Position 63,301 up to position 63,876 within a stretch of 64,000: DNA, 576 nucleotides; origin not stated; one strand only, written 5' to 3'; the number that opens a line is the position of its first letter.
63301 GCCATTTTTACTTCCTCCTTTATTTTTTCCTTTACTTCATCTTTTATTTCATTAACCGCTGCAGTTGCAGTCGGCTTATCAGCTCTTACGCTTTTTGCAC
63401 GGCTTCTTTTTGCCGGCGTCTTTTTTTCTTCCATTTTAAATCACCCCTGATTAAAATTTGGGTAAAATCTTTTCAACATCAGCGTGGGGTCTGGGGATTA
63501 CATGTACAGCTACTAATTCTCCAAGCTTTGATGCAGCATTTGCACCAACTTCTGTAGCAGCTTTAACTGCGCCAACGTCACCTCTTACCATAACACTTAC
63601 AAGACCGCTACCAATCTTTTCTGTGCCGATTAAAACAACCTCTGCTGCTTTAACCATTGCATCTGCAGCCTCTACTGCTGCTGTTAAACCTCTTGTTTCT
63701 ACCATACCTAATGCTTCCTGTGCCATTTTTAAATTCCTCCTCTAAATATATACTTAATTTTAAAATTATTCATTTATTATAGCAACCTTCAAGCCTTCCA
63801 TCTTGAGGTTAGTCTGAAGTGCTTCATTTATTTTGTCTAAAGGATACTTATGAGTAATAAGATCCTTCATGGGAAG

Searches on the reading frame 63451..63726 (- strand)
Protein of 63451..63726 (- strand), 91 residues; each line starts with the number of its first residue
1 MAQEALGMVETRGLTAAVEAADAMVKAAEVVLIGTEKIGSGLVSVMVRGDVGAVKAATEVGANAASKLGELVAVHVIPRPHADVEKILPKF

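Call 4: search_protein_families(library=pfam, proteins=[window:63451-63726:-])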
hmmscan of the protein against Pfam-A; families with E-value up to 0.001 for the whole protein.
window:63451-63726:- (91 aa): 1 family
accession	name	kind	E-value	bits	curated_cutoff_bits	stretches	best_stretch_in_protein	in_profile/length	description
PF00936.24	BMC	-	4.7e-28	97.4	24.5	1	5-80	1-75/75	BMC domain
